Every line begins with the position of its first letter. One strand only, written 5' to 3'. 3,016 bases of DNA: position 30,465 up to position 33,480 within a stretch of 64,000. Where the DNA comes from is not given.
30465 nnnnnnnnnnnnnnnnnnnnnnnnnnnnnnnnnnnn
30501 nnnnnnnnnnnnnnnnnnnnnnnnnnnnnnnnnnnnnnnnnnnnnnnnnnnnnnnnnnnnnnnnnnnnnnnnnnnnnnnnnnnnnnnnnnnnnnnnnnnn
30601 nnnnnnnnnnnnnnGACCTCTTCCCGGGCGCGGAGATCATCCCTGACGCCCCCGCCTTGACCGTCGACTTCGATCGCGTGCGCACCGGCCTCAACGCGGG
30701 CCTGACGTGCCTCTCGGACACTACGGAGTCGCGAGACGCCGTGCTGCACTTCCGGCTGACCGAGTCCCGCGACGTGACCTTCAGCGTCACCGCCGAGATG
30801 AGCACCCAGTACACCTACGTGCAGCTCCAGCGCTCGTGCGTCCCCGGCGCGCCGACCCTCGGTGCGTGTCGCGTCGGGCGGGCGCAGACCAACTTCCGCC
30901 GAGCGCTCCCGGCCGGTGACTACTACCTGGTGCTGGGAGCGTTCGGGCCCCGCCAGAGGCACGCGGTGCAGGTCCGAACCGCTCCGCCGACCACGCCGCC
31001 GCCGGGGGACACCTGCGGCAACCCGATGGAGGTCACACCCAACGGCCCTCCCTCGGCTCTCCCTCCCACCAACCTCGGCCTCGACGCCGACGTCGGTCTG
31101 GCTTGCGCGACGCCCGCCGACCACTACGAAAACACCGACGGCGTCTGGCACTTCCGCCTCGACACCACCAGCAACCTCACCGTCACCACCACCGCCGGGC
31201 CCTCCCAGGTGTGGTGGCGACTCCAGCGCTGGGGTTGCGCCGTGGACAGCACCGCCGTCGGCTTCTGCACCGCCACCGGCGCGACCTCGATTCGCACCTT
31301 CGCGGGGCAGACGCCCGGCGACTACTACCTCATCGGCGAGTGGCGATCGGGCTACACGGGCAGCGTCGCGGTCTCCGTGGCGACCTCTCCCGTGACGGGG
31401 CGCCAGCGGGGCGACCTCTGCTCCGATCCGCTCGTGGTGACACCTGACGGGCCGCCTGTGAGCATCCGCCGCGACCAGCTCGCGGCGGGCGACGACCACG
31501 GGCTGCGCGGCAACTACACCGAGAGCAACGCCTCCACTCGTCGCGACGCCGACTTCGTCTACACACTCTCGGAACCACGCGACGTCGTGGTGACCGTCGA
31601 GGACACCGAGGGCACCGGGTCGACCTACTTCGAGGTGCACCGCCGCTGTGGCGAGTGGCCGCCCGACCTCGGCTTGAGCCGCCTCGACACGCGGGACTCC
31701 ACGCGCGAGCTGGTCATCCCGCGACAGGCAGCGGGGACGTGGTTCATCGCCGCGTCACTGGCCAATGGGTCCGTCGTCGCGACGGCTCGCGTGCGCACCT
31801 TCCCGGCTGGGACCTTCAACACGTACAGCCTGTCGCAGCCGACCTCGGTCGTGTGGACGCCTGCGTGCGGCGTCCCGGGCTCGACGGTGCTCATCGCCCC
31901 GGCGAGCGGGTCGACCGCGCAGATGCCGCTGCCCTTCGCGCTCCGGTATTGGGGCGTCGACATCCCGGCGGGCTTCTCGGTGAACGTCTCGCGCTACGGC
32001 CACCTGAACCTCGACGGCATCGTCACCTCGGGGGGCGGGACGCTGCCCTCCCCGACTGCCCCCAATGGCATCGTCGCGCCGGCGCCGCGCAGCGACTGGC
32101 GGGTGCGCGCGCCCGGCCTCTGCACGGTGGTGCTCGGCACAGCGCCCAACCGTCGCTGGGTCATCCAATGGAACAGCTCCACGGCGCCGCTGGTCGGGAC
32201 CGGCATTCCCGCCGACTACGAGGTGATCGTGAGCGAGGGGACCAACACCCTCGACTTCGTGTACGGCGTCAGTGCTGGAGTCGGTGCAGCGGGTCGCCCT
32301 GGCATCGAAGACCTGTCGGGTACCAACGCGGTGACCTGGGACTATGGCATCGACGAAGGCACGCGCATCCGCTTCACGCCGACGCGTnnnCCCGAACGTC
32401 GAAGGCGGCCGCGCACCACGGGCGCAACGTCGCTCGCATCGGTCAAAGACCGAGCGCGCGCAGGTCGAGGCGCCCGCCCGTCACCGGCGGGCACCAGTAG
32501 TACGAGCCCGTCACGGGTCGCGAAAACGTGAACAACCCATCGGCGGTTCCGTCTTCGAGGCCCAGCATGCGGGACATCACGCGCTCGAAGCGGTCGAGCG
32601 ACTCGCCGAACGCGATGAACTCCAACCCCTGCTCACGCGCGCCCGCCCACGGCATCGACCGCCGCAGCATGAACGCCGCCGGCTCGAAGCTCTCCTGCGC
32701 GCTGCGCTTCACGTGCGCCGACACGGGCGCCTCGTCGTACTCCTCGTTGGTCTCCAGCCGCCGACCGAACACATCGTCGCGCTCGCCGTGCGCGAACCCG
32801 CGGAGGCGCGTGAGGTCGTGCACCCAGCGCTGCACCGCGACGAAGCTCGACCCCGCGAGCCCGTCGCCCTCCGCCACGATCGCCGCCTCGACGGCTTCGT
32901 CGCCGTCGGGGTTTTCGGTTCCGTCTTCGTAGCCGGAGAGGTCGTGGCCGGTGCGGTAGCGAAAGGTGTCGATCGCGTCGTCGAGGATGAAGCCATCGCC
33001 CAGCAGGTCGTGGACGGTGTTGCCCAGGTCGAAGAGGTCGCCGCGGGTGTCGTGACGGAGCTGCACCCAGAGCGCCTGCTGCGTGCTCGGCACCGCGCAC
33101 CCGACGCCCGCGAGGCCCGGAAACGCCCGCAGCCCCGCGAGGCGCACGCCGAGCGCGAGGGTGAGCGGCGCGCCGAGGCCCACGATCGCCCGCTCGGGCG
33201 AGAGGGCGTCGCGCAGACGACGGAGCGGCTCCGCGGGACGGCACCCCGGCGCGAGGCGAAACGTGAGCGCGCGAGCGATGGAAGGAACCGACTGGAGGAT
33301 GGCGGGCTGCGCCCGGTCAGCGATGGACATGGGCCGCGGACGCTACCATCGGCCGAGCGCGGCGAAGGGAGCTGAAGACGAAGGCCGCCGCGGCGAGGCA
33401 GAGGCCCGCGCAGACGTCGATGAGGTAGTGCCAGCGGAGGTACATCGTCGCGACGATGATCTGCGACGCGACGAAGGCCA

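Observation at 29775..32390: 872-aa lipoprotein with a ZU5-like N-terminal domain next to the IS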

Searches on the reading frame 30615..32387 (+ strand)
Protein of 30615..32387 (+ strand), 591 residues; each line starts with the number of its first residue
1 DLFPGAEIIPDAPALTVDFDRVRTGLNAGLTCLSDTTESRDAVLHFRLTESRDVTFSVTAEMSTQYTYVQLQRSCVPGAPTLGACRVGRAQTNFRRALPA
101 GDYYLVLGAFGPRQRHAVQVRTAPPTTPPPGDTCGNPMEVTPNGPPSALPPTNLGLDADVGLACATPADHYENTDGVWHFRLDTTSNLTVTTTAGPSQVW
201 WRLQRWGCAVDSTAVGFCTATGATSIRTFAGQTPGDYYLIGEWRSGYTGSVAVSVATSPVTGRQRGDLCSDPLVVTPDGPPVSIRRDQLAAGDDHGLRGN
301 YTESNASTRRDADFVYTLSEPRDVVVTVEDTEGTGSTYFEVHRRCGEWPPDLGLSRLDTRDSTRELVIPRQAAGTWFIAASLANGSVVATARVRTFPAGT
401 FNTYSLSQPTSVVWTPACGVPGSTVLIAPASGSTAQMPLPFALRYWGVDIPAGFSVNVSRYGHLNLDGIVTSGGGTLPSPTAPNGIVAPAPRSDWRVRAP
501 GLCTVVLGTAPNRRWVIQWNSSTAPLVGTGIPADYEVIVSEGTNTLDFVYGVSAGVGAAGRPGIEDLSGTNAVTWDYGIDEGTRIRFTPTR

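Call 37: find_homologous_proteins(query=window:30615-32387:+)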
Query seq(591 aa) (591 aa): 5 proteins with E <= 0.001 among 8000 candidates.
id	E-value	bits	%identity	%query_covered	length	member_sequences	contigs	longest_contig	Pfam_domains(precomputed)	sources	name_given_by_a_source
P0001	0.0e+0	1351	100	100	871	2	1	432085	-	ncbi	-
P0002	5.6e-201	688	53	100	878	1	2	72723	-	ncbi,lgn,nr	ncbi:MAG: hypothetical protein Q8S73_19300 [Deltaproteobacteria bacterium]|nr:hypothetical protein [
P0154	8.1e-70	254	39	70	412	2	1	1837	-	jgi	jgi:hypothetical protein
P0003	1.0e-61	228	34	82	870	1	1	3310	-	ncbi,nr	ncbi:MAG: hypothetical protein JWM10_1353 [Myxococcaceae bacterium]|nr:hypothetical protein [Myxococ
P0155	2.6e-29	121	30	54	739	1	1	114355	PF04151.22,PF11617.14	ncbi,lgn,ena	-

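Call 39: search_protein_families(library=pfam, proteins=[P0155, P0154], max_evalue=0.1)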
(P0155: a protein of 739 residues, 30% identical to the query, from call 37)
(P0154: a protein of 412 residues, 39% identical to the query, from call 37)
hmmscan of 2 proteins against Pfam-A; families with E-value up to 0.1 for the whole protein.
P0155 (739 aa): 2 families
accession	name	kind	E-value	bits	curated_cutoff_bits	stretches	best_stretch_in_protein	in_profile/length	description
PF11617.13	Cu-binding_MopE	-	2e-10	41.1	27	1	187-216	1-29/30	Putative metal-binding motif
PF04151.21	PPC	-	3.8e-05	24.9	25.9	0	399-462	4-69/70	Bacterial pre-peptidase C-terminal domain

P0154 (412 aa): 1 family
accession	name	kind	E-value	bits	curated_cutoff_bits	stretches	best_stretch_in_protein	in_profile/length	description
PF23759.1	GBD_T9SS_assoc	-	0.0045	17.7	27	0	95-182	5-86/116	Galactose binding domain-like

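Call 44: search_protein_families(library=pfam, proteins=[P0154], max_evalue=10)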
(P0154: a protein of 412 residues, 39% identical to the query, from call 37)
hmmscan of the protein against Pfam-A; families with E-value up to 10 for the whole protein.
P0154 (412 aa): 2 families
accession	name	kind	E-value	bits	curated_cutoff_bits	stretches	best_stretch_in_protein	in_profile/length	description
PF23759.1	GBD_T9SS_assoc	-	0.0045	17.7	27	1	95-182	5-86/116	Galactose binding domain-like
PF23193.1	NOMO_3rd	-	0.16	12.4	27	0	175-207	57-89/120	NOMO third transthyretin-like domain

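Call 47: predict_structure(alignment_id=A3)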
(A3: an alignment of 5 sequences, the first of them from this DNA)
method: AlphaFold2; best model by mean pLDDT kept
length: 591 residues; sequences in the alignment: 5
mean_pLDDT: 59.1   pTM: 0.34
mean pLDDT of the five models: 59.1, 58.7, 58.0, 55.9, 55.0
residues with pLDDT >= 90: 1; 70-90: 181; 50-70: 215; < 50: 194
segments of 3 or more residues with pLDDT < 50: 1-4, 23-26, 34-37, 127-133, 152-171, 210-213, 261-271, 292-307, 346-363, 401-432, 468-486, 489-500, 522-525, 527-531, 552-580
pLDDT, mean of each block of 10 residues (from residue 1): 62 81 54 53 83 75 64 66 58 65 79 74 57 55 78 42 39 66 76 73 61 51 70 72 67 80 36 79 69 45 46 79 73 61 50 40 53 75 71 72 33 36 40 57 65 63 55 38 44 44 61 68 47 64 67 32 31 38 54 36
secondary structure, 60 per line:
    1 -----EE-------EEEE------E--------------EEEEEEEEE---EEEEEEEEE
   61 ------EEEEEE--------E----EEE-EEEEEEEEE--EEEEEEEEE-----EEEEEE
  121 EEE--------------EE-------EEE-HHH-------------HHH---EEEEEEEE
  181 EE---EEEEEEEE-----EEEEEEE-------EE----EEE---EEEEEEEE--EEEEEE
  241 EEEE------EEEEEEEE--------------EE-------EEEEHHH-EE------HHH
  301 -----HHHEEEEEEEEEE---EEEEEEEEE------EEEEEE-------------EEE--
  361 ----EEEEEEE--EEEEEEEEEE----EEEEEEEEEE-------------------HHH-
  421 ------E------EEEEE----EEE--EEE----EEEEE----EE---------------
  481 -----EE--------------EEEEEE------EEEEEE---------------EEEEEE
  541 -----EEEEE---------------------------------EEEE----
elements in order: E15-18 E40-48 E52-60 E67-72 E86-88 E90-98 E101-109 E115-123 E147-149 E173-182 E186-193 E199-205 E219-221 E225-232 E235-244 E251-258 E282-285 E309-318 E322-330 E337-342 E356-358 E365-371 E374-383 E388-397 E434-438 E443-445 E448-450 E455-459 E502-507 E514-519 E535-540 E546-550 E584-587

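Call 68: fold_search(model_id=the predicted structure, library=pdb)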
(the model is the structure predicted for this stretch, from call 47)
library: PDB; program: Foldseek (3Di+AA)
matches with E <= 10: 1448; with E <= 0.001: 96
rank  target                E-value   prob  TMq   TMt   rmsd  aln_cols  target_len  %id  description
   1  8zj4_A                2.5e-09  1.00  0.19  0.18  18.3       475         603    9  trypsinogen-EP-N619A (released 2025-05-21)
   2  2qqk_A                4.5e-09  1.00  0.18  0.20  14.9       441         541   10  Neuropilin-2 a1a2b1b2 Domains in Complex with a Semaphorin-Blocking Fab (released 2007-11-20)
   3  5iku                  9.2e-09  1.00  0.15  0.33  17.9       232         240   12  Crystal structure of the Hathewaya histolytica ColG tandem collagen-binding domain s3as3b in the presence of calcium at  (released 2017-03-15)
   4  8zi4_A                2.1e-08  1.00  0.19  0.19  18.7       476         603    8  Cryo-EM structure of wtEP-trypsinogen (released 2025-05-21)
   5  8ziy_A                3.5e-08  1.00  0.19  0.19  23.5       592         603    8  trypsinogen-EP-E574A (released 2025-05-21)
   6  8w7n                  3.7e-08  1.00  0.13  0.08  23.1       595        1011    7  Crystal structure of the in-cell Cry1Aa purified from Bacillus thuringiensis (released 2024-03-06)
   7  8h3u_A                4.7e-08  1.00  0.19  0.19  23.3       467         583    7  Inhibitor-bound EP, polyA model (released 2022-11-23)
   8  5x7o_A                6.4e-08  1.00  0.12  0.06  23.6       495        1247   10  Crystal structure of Paenibacillus sp. 598K alpha-1,6-glucosyltransferase (released 2017-07-26)
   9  4w8j                  1.3e-07  1.00  0.13  0.08  22.1       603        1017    7  Structure of the full-length insecticidal protein Cry1Ac reveals intriguing details of toxin packaging into in vivo form (released 2014-09-17)
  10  9nrc_A                2.5e-07  1.00  0.21  0.17  20.5       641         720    8  TMPRSS6 in complex with REGN7999 Fab and REGN8023 Fab (released 2025-07-09)
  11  7y63_A                3.9e-07  1.00  0.24  0.23   7.2       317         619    8  ApoSIDT2-pH7.4 (released 2023-06-21)
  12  8k10_A                5.9e-07  1.00  0.24  0.25   6.7       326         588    7  SID1 transmembrane family member 2 (released 2024-07-10)
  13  7y69_A                5.9e-07  1.00  0.24  0.23   7.1       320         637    8  ApoSIDT2-pH5.5 (released 2023-06-21)
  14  8jun_A                7.0e-07  1.00  0.23  0.21   7.9       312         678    7  Cryo-EM structure of SIDT1 E555Q mutant (released 2023-11-15)
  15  9qxq                  8.2e-07  0.99  0.13  0.08  24.1       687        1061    7  native structure of full-length pesticidal protein Cry1Ca18 at pH9, from crystals formed in vivo (released 2026-02-11)
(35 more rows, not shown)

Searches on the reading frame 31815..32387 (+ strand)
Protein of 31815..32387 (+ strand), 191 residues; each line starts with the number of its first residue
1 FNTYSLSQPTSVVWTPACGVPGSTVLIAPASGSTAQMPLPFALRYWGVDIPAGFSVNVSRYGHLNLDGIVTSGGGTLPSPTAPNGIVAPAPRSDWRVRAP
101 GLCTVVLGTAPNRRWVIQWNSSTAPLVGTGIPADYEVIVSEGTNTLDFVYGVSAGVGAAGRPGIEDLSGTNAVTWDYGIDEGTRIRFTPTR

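Call 41: find_homologous_proteins(query=window:31815-32387:+, max_evalue=0.01)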
Query seq(191 aa) (191 aa): 1 proteins with E <= 0.01 among 522 candidates.
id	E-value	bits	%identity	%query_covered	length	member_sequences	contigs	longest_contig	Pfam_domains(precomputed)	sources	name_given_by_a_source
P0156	1.6e-58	216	53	100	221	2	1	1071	-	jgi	jgi:hypothetical protein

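Call 44: search_protein_families(library=pfam, proteins=[window:31815-32387:+, P0156], max_evalue=10)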
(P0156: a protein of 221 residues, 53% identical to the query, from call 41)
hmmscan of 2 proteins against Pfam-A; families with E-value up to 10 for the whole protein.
seq(191 aa): 0 families

P0156 (221 aa): 0 families

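Call 67: search_solved_structures(query=A5, max_evalue=10, show_alignments=2)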
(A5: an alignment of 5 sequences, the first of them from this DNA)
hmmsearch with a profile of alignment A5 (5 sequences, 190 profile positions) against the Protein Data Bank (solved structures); distinct sequences matched with E-value up to 10: 0.

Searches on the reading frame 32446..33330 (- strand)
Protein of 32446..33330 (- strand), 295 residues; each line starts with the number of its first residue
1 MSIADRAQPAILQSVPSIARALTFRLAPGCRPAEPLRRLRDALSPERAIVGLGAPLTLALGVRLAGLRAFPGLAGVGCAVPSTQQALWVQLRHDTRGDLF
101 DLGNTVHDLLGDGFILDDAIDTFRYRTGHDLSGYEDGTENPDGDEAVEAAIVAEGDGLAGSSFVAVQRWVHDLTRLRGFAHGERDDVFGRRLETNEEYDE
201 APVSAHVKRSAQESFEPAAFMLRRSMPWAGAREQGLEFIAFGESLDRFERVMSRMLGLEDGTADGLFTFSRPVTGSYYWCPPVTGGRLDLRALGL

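Call 16: search_protein_families(library=pfam, proteins=[window:32446-33330:-], max_evalue=0.001)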
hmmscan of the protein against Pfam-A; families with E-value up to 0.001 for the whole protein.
window:32446-33330:- (295 aa): 1 family
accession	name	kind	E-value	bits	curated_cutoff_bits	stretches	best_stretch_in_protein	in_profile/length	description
PF20628.3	Dyp_perox_C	-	4.6e-32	111.5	20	1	129-283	3-164/166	Dyp-type peroxidase, C-terminal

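Call 56: search_protein_families(library=ncbifam, proteins=[window:32446-33330:-], max_evalue=0.01)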
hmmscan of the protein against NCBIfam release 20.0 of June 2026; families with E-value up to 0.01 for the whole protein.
window:32446-33330:- (295 aa): 2 families
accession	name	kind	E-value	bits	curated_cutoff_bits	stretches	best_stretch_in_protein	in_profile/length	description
TIGR01413.1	Dyp_perox_fam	superfamily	1.3e-50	172.5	100.5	1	49-284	57-321/323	Dyp-type peroxidase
TIGR01412.1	tat_substr_1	equivalog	0.00035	19.5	428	1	112-282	210-406/420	iron uptake transporter deferrochelatase/peroxidase subunit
